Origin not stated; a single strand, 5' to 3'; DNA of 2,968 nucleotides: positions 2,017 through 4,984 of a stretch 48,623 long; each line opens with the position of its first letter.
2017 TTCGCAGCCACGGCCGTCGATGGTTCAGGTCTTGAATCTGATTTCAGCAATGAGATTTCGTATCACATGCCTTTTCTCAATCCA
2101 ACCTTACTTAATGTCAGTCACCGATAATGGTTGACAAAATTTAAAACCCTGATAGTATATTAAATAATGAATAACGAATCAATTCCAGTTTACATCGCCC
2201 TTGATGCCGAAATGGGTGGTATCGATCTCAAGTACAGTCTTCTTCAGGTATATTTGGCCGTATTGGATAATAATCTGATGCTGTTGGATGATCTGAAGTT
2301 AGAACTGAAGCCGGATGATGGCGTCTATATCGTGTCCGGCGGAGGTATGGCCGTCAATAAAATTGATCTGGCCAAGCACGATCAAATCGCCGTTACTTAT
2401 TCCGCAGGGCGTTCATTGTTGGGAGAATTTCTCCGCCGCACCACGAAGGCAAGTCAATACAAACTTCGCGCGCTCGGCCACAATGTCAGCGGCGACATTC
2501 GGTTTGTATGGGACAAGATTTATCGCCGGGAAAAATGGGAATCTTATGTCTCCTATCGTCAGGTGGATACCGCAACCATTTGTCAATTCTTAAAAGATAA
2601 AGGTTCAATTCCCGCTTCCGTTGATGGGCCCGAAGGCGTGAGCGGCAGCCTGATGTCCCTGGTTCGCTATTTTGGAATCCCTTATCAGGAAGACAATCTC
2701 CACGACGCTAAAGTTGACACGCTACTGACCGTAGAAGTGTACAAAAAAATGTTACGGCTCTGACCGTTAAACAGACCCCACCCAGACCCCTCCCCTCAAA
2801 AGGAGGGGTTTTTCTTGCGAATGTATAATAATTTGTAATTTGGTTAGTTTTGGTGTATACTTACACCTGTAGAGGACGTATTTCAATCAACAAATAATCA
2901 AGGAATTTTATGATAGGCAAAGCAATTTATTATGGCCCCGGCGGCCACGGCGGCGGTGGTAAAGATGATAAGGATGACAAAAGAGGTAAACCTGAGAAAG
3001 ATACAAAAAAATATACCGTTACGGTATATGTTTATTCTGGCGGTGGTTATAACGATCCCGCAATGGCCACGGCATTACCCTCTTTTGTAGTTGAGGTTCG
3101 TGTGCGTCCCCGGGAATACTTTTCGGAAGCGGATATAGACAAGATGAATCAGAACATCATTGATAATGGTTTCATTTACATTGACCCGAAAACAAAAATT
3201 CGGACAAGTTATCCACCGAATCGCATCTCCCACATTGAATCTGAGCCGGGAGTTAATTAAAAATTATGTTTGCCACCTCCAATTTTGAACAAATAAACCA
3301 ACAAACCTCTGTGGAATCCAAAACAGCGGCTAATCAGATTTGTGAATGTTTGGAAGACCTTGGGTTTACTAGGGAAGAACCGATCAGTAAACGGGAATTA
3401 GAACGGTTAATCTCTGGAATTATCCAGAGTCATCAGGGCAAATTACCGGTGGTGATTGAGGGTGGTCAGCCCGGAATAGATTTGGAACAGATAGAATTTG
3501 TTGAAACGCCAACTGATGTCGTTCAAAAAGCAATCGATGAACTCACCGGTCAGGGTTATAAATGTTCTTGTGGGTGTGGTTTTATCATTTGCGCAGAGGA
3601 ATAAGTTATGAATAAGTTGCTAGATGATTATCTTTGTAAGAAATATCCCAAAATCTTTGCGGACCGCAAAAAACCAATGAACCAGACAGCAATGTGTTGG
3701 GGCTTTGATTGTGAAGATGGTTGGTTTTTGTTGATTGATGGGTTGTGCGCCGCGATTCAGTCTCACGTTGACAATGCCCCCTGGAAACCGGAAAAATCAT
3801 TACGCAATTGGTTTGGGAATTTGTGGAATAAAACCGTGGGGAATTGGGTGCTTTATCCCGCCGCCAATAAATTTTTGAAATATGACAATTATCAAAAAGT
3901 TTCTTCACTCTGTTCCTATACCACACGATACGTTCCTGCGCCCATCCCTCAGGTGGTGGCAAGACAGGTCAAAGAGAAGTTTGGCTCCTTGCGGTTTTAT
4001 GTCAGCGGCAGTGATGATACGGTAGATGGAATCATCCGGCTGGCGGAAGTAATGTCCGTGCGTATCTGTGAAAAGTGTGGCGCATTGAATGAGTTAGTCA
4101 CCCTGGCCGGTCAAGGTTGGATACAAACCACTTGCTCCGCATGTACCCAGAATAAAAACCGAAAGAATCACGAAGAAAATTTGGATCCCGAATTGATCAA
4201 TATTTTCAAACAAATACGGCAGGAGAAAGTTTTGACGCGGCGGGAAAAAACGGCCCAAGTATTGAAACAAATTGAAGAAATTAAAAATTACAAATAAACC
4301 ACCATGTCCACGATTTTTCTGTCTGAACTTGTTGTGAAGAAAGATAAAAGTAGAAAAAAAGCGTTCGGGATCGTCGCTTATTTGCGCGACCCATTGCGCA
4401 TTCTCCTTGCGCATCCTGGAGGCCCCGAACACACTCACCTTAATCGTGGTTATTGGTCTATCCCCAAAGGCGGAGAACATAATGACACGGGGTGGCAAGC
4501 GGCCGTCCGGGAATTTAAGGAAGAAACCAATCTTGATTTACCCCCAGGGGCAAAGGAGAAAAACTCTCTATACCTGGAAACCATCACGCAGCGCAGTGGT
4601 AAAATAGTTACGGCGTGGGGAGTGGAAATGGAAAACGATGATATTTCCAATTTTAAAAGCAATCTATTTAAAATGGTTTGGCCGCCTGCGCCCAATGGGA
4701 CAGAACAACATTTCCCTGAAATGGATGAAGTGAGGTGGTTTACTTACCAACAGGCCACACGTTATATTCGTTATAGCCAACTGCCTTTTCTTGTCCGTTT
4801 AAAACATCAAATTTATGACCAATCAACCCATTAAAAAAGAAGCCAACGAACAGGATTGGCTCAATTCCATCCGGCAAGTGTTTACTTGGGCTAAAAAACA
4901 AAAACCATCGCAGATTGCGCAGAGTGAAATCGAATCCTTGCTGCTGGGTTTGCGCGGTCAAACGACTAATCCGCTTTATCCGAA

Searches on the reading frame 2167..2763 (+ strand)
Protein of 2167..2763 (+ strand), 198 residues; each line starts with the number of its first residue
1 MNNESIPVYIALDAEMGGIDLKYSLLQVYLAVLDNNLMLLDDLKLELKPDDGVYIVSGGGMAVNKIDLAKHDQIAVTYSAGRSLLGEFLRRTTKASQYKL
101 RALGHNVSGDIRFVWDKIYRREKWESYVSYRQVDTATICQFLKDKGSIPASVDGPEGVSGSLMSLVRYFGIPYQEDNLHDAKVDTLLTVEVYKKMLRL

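Call 79: search_protein_families(library=pfam, proteins=[window:2167-2763:+], max_evalue=0.001)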
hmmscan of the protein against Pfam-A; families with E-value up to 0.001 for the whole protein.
window:2167-2763:+ (198 aa): 1 family
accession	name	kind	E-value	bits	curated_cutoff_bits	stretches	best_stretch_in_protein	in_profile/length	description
PF21762.3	DEDDh_C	-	0.00079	20.1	27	0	92-195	100-188/188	DNA polymerase III subunit epsilon-like, C-terminal domain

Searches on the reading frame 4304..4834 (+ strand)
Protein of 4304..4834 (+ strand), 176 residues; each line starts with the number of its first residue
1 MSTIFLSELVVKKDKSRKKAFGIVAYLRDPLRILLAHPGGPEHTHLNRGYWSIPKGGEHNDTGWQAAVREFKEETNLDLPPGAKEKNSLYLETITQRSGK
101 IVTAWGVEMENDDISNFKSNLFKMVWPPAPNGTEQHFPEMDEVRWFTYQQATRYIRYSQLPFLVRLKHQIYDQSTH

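Call 79: search_protein_families(library=pfam, proteins=[window:4304-4834:+], max_evalue=0.001)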
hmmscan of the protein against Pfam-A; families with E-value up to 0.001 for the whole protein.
window:4304-4834:+ (176 aa): 1 family
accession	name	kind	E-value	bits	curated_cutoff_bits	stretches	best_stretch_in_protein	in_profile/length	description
PF00293.34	NUDIX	-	2.3e-10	41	21.1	1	18-152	3-120/134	NUDIX domain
